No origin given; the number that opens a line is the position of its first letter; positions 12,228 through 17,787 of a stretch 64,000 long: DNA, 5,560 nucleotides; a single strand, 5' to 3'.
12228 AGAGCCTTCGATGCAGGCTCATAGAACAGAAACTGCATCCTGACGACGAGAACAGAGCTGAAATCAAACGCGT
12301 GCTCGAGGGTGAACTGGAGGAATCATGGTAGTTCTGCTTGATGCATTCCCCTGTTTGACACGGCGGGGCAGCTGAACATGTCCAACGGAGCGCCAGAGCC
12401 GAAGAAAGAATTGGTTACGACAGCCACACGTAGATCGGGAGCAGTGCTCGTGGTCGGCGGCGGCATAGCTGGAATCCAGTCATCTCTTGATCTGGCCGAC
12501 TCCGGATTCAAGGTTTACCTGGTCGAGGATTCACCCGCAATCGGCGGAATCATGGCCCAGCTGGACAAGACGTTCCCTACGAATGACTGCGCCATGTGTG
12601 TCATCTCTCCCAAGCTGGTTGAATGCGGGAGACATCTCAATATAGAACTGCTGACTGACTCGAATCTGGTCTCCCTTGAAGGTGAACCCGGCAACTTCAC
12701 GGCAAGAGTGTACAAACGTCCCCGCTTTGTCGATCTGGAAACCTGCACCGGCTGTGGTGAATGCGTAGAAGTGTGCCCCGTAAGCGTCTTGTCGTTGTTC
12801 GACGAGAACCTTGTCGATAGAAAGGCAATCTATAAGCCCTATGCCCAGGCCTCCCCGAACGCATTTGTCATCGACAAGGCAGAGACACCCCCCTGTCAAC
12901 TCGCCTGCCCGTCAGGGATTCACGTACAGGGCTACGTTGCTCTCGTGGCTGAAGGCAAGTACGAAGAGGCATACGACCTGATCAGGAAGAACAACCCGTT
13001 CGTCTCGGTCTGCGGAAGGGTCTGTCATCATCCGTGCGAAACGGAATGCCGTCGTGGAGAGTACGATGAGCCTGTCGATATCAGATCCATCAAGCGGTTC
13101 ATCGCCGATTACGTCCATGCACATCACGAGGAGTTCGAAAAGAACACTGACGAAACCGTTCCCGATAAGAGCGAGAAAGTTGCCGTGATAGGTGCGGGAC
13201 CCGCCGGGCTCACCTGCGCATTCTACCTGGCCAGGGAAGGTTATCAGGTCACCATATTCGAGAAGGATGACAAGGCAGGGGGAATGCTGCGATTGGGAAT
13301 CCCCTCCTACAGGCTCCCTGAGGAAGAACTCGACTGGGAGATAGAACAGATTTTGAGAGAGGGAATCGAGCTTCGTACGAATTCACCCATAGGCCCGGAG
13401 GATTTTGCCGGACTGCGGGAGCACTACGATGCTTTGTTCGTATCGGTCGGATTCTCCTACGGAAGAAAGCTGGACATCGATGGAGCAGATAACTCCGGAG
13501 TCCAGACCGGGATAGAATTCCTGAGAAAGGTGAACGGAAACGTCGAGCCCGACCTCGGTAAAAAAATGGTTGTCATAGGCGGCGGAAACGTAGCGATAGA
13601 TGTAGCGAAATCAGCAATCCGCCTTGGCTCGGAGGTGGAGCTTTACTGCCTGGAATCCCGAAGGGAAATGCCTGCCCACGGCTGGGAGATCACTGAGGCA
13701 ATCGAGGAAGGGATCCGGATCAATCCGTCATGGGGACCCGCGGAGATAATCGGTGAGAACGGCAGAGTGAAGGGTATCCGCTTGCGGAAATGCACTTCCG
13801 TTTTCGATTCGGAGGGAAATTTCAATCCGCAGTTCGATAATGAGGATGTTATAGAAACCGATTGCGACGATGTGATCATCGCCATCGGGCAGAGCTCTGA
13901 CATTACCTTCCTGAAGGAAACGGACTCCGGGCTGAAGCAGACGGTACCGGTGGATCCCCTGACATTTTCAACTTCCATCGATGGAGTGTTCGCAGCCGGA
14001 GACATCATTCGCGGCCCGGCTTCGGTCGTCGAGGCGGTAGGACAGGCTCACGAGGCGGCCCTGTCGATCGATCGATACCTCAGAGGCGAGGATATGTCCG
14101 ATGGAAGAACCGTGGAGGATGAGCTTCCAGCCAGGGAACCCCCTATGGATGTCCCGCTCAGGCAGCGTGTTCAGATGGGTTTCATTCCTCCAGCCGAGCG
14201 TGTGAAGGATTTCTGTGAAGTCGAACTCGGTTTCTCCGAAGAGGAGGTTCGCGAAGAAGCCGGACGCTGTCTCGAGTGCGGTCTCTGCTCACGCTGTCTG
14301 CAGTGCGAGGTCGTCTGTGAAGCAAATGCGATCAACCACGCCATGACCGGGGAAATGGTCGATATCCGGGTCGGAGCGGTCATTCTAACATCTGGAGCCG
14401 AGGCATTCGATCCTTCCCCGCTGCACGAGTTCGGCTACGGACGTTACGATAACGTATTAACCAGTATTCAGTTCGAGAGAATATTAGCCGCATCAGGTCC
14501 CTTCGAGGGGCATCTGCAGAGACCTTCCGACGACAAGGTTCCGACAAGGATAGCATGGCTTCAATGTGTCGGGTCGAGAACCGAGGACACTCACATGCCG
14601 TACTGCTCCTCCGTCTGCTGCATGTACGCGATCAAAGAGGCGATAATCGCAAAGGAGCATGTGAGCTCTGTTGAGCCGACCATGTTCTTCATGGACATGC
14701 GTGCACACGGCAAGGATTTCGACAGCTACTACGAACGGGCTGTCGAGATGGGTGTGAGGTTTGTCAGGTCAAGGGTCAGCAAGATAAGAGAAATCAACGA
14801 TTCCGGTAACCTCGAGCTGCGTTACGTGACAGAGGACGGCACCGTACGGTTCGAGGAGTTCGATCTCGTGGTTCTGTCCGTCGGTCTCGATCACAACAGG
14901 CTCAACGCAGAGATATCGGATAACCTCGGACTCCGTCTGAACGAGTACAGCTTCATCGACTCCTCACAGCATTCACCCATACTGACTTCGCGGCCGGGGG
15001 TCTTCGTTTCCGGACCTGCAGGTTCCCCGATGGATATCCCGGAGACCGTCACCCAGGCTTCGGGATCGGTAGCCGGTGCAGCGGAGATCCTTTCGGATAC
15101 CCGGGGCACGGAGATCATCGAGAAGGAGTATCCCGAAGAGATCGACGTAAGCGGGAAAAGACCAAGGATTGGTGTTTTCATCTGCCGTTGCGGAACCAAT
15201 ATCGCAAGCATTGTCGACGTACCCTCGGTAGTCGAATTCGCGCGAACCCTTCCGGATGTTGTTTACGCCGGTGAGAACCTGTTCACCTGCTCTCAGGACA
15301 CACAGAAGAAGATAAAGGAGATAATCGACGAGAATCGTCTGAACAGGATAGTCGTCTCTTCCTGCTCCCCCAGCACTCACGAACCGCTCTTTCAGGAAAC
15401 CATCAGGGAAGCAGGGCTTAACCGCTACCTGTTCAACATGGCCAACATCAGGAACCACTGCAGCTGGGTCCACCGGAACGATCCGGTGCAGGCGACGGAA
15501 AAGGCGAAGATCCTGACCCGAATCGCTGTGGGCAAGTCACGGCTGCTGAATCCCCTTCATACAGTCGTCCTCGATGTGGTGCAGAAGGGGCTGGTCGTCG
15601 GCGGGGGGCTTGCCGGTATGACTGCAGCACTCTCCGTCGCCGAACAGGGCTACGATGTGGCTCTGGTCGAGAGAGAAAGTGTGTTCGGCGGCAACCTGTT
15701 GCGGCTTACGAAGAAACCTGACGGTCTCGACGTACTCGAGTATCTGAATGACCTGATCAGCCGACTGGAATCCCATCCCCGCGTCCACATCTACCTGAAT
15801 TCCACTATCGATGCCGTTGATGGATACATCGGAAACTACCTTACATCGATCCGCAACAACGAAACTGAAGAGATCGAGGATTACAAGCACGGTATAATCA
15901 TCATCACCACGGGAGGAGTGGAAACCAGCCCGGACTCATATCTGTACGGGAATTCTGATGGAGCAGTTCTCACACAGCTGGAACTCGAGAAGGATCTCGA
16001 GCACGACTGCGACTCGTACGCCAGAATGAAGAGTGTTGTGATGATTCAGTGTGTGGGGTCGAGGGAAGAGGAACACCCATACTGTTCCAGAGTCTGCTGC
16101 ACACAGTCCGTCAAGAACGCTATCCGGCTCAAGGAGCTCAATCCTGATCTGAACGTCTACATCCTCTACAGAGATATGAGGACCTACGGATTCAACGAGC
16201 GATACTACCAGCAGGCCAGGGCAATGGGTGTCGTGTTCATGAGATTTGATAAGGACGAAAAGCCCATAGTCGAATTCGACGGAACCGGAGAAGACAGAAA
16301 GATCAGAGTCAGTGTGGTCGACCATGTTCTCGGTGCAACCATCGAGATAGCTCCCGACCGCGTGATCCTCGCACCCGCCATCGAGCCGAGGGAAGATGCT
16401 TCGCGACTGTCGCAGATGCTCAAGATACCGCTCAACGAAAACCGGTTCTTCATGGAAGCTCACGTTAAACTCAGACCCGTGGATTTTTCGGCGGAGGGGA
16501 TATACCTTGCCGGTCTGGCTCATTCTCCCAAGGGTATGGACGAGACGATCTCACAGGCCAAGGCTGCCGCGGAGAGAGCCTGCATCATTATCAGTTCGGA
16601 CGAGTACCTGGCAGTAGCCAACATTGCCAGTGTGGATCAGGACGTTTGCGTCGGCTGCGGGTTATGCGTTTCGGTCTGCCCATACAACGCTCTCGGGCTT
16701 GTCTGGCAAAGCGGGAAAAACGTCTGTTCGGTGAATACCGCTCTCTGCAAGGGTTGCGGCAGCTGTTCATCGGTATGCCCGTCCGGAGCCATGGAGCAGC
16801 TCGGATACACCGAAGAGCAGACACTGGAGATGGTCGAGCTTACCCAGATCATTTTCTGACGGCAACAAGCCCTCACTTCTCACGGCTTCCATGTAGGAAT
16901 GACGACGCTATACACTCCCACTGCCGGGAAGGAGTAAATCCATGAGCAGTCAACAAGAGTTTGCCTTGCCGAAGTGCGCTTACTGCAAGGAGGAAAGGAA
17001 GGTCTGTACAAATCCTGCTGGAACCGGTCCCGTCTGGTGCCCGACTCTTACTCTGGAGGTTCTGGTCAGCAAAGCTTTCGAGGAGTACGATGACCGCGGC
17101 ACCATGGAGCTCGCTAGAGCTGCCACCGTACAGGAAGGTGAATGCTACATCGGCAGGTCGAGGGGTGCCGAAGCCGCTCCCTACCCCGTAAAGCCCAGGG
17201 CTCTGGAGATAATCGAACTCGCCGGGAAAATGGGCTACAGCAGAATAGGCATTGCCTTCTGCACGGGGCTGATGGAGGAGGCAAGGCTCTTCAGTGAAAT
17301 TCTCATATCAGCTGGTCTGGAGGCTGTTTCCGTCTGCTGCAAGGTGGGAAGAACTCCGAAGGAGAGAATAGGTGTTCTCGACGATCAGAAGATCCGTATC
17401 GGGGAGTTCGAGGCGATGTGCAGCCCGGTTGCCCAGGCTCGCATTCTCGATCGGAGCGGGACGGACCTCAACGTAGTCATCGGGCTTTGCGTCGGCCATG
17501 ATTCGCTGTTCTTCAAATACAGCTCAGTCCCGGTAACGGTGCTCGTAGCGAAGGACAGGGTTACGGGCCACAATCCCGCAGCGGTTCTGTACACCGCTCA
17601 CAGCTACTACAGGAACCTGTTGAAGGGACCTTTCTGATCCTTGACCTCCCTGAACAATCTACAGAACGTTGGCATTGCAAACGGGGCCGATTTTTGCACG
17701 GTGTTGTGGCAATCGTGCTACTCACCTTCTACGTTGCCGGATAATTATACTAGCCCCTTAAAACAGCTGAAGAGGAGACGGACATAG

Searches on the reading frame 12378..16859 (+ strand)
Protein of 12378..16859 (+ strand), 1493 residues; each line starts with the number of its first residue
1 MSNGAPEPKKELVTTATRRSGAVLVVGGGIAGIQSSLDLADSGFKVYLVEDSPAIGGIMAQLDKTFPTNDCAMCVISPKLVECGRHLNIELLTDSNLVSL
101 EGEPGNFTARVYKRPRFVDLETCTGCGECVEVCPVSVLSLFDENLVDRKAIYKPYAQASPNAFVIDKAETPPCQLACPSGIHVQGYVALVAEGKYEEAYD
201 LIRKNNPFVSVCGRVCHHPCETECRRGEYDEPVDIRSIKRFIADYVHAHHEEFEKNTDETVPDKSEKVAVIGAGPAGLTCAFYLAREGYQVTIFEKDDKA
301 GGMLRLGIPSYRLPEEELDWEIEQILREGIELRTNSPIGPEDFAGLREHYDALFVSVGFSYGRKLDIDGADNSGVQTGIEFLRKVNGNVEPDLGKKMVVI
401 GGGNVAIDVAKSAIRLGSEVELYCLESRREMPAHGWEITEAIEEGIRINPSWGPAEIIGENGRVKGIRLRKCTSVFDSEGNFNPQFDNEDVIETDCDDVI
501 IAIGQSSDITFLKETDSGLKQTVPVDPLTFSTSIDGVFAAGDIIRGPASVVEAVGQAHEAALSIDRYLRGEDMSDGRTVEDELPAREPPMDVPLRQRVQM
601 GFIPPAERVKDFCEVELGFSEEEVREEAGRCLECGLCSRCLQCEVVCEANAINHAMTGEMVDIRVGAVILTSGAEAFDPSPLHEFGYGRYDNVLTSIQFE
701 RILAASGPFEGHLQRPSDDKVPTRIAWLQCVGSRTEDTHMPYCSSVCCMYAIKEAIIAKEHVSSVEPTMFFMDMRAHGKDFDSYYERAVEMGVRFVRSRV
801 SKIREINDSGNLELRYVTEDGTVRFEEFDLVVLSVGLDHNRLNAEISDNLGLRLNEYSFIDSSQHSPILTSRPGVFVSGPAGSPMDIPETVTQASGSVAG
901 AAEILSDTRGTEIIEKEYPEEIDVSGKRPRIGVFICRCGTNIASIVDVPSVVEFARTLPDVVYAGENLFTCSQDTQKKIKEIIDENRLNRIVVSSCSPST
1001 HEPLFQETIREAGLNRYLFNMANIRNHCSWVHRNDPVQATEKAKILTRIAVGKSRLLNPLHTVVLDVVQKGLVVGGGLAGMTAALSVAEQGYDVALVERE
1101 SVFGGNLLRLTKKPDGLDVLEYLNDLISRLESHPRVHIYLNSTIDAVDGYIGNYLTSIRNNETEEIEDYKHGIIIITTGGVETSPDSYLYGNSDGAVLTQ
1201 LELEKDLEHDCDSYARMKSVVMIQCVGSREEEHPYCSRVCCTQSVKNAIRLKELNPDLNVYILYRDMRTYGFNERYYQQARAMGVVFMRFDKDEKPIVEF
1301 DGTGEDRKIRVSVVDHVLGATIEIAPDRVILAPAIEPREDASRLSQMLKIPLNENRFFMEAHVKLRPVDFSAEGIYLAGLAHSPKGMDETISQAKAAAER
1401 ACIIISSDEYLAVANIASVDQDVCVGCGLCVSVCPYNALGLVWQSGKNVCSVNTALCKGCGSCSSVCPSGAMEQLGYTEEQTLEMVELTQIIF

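Call 3: search_protein_families(library=pfam, proteins=[window:12378-16859:+], max_evalue=0.01)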
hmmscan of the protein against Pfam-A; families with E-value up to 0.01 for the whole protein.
window:12378-16859:+ (1493 aa): 31 families (the best 25 are shown)
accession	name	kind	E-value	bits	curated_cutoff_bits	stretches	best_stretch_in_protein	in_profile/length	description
PF07992.20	Pyr_redox_2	-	8.4e-54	183.4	26.1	4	267-557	2-291/291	Pyridine nucleotide-disulphide oxidoreductase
PF13450.12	NAD_binding_8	-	1.4e-25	89.8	21.9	2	270-304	1-35/68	NAD(P)-binding Rossmann-like domain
PF12831.13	FAD_oxidored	-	5.8e-24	85.6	27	3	1072-1107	3-38/416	FAD dependent oxidoreductase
PF01266.30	DAO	-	7.9e-24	85.3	27.9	3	267-302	1-37/353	FAD dependent oxidoreductase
PF00890.30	FAD_binding_2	-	2.8e-23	83.2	20.4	3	1072-1107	3-38/414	FAD binding domain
PF13738.12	Pyr_redox_3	-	3.8e-22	79.4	30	2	360-541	136-305/305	Pyridine nucleotide-disulphide oxidoreductase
PF00037.32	Fer4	-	2.6e-20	71.8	21.1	3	1418-1439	2-23/24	4Fe-4S binding domain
PF14691.11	Fer4_20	-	8.1e-20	71.2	25.8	1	169-249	28-111/113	Dihydroprymidine dehydrogenase domain II, 4Fe-4S cluster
PF00070.33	Pyr_redox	-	9.1e-18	65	22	2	396-469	1-79/82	Pyridine nucleotide-disulphide oxidoreductase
PF01134.28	GIDA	-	2.9e-15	56.7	22.1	3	267-298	1-33/391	Glucose inhibited division protein A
PF01946.23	Thi4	-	6e-15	55.6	26.2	1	266-307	18-60/235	Thi4 family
PF12838.12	Fer4_7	-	8.5e-13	49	27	3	1424-1471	2-52/52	4Fe-4S dicluster domain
PF03486.20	HI0933_like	-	2e-12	47.5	50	2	267-302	2-37/244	HI0933-like protein Rossmann domain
PF01593.30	Amino_oxidase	-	2.5e-12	47.2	19.8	1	276-302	2-28/443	Flavin containing amine oxidoreductase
PF14697.11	Fer4_21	-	4.9e-12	46.2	35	2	1417-1471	1-56/59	4Fe-4S dicluster domain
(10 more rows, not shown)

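Call 9: search_protein_families(library=ncbifam, proteins=[window:12378-16859:+], max_evalue=0.001)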
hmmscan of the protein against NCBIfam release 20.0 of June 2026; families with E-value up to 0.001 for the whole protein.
window:12378-16859:+ (1493 aa): 228 families (the best 25 are shown)
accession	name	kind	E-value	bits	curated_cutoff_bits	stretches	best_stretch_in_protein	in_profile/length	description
NF040770.1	hetero_SS_HdrA2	exception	4.2e-280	931.3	1100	4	632-907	285-562/777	CoB-CoM heterodisulfide reductase HdrA2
NF041778.1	hetero_SS_HdrA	equivalog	8.4e-209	695.2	1400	4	1164-1487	321-648/771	ferredoxin:CoB-CoM heterodisulfide reductase subunit HdrA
NF041891.1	hdrA_Methbact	equivalog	4.2e-205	683.3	1300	4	636-907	286-558/762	ferredoxin:CoB-CoM heterodisulfide reductase subunit HdrA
NF009410.0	PRK12771.1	subfamily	2e-167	558.2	516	4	165-668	42-545/566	NAD(P)-binding protein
NF010590.0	PRK13984.1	equivalog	1.7e-131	439.3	946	2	173-571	198-609/611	putative oxidoreductase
NF009454.0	PRK12814.1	equivalog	6.5e-115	384.9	916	1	171-645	102-582/657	putative NADPH-dependent glutamate synthase small subunit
TIGR01316.1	gltA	equivalog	6.8e-102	341.6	471.75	2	167-568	32-449/449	NADPH-dependent glutamate synthase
NF009414.0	PRK12778.1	equivalog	3.5e-93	313.2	1103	1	169-569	335-750/752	bifunctional dihydroorotate dehydrogenase B NAD binding subunit/NADPH-dependent glutamate synthase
TIGR03315.1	Se_ygfK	equivalog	3.9e-85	286.1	835.3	1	171-650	445-900/1012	putative selenate reductase subunit YgfK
NF045663.1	diclust_near_Sec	equivalog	1e-69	235.5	530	3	168-361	15-201/759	pyridine nucleotide-disulfide oxidoreductase/dicluster-binding protein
TIGR01317.1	GOGAT_sm_gam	subfamily_domain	7.7e-68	229.5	447.7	1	169-571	48-481/485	glutamate synthase small subunit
TIGR01318.1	gltD_gamma_fam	subfamily_domain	3.2e-65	220.5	482.95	1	162-569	39-466/467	glutamate synthase, small subunit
NF009409.0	PRK12770.1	subfamily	7.5e-60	202.9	343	1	257-571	10-353/360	putative glutamate synthase subunit beta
NF009413.0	PRK12775.1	equivalog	8.3e-60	202.6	1895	1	169-570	337-756/1006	putative trifunctional 2-polyprenylphenol hydroxylase/glutamate synthase subunit beta/ferritin domain-containing protein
NF009415.0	PRK12779.1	equivalog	6.6e-56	189.8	1519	1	174-564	211-622/944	putative bifunctional glutamate synthase subunit beta/2-polyprenylphenol hydroxylase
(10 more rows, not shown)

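Call 70: search_solved_structures(query=window:12378-16859:+, max_evalue=1e-10)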
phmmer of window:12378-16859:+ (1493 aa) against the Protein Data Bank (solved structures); distinct sequences matched with E-value up to 1e-10: 20.
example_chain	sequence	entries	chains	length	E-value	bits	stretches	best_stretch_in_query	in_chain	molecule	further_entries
5odc_A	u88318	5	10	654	1.3e-182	612.6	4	630-852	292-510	Heterodisulfide reductase, subunit A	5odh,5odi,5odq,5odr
8rvu_a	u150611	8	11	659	9.5e-178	596.5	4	636-837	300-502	H(2):CoB-CoM heterodisulfide,ferredoxin reductase subunit A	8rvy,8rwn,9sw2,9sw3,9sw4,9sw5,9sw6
8rvv_A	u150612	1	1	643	6.4e-177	593.7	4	636-837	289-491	H(2):CoB-CoM heterodisulfide,ferredoxin reductase subunit A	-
9sfi_A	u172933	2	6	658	2e-156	525.8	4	23-173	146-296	CoB--CoM heterodisulfide reductase iron-sulfur subunit A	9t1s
7bkb_A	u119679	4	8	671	2e-145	489.3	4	630-814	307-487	CoB--CoM heterodisulfide reductase iron-sulfur subunit A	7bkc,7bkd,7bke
9bov_A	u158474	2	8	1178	5.3e-102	345.4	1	170-646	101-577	Molybdopterin oxidoreductase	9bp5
9n5u_A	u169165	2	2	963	2.4e-97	330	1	171-571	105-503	NfnA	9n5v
8oh5_C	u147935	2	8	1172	2.4e-96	326.7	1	170-646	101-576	Formate dehydrogenase-O, major subunit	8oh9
5jca_L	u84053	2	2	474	5.9e-75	255.8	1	169-571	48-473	NADH-dependent Ferredoxin:NADP Oxidoreductase (NfnI) subunit alpha | NADH-dependent Ferredoxin:NADP Oxidoreductase subunit alpha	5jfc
5vj7_A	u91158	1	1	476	7.4e-71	242.2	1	169-569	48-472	Oxidoreductase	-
4ylf_B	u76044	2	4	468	7.7e-69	235.5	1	170-571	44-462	Dihydropyrimidine dehydrogenase subunit A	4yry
6s6s_G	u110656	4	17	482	1.4e-48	168.4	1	171-570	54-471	Glutamate synthase [NADPH] small chain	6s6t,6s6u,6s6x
2vdc_G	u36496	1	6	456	2.5e-46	160.9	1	171-570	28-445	GLUTAMATE SYNTHASE [NADPH] SMALL CHAIN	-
7mfm_I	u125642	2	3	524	2.6e-44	154.2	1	177-576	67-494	Glutamate synthase (NADPH) small chain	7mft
1gt8_A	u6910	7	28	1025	2.5e-41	144.4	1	167-592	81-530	DIHYDROPYRIMIDINE DEHYDROGENASE | Dihydropyrimidine dehydrogenase [NADP(+)]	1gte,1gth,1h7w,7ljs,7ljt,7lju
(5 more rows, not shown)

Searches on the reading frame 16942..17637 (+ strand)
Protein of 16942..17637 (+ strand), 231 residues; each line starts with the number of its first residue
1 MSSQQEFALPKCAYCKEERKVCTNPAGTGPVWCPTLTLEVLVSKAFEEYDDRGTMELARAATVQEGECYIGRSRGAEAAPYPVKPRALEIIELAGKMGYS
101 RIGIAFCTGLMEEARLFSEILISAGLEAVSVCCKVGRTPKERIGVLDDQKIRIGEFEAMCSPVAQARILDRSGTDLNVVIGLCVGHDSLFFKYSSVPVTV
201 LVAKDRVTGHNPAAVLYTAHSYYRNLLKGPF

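Call 3: search_protein_families(library=pfam, proteins=[window:16942-17637:+], max_evalue=0.01)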
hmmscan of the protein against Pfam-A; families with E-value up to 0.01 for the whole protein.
window:16942-17637:+ (231 aa): 1 family
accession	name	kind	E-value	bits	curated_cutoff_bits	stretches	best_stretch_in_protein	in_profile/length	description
PF08901.16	DUF1847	-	7.4e-53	178.8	25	1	33-201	1-157/157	Protein of unknown function (DUF1847)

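Call 9: search_protein_families(library=ncbifam, proteins=[window:16942-17637:+], max_evalue=0.001)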
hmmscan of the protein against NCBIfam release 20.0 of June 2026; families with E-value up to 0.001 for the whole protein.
window:16942-17637:+ (231 aa): 0 families
